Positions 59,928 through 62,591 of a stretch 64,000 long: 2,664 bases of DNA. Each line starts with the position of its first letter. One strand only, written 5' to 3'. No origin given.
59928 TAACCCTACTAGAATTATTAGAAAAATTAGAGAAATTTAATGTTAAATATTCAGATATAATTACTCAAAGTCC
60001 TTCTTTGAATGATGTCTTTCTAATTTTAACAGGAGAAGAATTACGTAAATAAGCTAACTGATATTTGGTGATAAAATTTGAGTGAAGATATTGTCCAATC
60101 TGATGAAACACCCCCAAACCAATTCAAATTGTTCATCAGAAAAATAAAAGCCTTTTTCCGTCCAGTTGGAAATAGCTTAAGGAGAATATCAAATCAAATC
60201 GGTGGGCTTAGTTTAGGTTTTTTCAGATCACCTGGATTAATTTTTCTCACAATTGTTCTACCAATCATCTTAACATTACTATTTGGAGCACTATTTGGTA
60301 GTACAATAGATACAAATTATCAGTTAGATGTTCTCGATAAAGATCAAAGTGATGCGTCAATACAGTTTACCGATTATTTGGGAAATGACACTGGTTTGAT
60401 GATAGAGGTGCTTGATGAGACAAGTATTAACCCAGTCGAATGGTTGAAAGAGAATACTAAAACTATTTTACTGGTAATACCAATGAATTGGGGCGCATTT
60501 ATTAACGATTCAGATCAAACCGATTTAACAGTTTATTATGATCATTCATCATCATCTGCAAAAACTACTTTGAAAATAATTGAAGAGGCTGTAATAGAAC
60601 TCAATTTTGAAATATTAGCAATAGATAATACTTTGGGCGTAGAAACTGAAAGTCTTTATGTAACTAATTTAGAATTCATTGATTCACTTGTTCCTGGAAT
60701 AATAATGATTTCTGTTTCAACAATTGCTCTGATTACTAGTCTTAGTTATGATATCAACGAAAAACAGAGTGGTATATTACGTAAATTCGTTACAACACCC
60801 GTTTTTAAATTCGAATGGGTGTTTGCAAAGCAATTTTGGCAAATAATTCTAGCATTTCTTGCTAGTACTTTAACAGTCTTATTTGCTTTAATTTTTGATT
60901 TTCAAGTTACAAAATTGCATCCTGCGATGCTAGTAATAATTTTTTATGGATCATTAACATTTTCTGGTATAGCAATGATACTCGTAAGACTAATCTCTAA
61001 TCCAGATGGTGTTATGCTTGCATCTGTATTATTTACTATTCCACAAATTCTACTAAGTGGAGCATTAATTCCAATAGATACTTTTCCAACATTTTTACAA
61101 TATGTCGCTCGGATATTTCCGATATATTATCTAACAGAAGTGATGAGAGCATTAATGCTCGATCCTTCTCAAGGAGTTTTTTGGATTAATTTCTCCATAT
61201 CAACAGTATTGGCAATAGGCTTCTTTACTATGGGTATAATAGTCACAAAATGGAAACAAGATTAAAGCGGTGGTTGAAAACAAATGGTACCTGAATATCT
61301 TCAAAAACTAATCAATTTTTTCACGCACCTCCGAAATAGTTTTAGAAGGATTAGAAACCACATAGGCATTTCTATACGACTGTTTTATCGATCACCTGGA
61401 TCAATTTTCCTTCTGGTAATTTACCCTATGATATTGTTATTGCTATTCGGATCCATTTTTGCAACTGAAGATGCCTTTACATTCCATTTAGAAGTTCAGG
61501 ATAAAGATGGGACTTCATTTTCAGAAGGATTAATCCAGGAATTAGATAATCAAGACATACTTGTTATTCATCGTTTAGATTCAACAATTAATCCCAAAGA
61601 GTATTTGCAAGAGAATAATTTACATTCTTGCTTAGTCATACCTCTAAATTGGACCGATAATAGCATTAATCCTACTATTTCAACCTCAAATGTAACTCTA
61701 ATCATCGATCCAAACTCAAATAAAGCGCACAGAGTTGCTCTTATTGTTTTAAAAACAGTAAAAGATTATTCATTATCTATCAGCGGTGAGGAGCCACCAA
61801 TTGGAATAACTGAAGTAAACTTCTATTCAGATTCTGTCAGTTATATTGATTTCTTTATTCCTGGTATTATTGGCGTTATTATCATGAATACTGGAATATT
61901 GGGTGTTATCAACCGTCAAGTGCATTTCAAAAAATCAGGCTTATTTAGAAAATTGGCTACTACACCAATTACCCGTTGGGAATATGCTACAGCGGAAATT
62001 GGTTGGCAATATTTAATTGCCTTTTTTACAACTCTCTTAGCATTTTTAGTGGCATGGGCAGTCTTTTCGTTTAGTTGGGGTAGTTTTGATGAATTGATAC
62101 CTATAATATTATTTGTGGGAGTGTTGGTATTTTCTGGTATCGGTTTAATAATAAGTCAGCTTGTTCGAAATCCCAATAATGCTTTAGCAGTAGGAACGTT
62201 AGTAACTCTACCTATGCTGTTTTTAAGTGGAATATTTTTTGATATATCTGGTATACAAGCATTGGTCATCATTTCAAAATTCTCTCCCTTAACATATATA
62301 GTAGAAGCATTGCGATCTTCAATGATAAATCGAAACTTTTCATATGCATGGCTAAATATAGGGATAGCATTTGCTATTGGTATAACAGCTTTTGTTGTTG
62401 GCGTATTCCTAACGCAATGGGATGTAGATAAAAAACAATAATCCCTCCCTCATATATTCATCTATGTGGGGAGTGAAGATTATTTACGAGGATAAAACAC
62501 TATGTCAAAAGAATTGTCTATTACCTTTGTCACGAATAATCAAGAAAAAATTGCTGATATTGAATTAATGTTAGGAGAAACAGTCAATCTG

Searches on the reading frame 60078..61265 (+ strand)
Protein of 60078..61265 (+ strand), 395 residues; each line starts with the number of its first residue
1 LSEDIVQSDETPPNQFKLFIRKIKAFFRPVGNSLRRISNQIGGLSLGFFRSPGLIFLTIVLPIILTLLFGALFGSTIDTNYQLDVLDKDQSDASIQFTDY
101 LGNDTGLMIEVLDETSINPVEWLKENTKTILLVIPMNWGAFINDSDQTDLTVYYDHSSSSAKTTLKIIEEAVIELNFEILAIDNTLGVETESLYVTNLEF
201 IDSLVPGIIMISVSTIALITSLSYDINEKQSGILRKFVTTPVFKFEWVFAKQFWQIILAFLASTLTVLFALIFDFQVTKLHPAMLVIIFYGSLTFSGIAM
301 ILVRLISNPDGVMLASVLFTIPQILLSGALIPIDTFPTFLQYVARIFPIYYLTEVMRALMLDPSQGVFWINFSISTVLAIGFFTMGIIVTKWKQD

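Call 54: search_protein_families(library=pfam, proteins=[window:60078-61265:+], max_evalue=0.01)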
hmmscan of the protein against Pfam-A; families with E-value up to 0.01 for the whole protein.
window:60078-61265:+ (395 aa): 3 families
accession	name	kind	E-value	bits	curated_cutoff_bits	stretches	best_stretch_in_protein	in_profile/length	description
PF12698.13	ABC2_membrane_3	-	6.9e-36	124.5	31.6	1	54-387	3-346/347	ABC-2 family transporter protein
PF01061.29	ABC2_membrane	-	7.9e-20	71.7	26.9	1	196-361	50-211/211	ABC-2 type transporter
PF02404.20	SCF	-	0.0069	16.3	21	0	6-76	166-237/275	Stem cell factor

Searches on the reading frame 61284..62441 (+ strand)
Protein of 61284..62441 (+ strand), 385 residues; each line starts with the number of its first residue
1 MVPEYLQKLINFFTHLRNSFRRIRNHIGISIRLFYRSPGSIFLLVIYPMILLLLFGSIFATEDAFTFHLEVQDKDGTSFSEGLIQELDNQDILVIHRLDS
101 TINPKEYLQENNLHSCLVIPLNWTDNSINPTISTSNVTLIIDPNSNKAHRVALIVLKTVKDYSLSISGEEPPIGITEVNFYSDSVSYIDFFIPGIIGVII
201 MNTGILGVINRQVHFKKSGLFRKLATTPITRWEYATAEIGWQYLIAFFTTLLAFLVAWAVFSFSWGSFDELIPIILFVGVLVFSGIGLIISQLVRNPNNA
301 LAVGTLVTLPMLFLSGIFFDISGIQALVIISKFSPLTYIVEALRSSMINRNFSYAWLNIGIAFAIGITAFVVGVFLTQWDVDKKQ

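Call 54: search_protein_families(library=pfam, proteins=[window:61284-62441:+], max_evalue=0.01)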
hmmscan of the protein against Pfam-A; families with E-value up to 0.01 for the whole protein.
window:61284-62441:+ (385 aa): 2 families
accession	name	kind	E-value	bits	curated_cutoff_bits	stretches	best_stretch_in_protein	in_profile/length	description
PF12698.13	ABC2_membrane_3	-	3e-31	109.2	31.6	1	40-374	3-346/347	ABC-2 family transporter protein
PF01061.29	ABC2_membrane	-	5.2e-26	91.9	26.9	1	187-347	51-210/211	ABC-2 type transporter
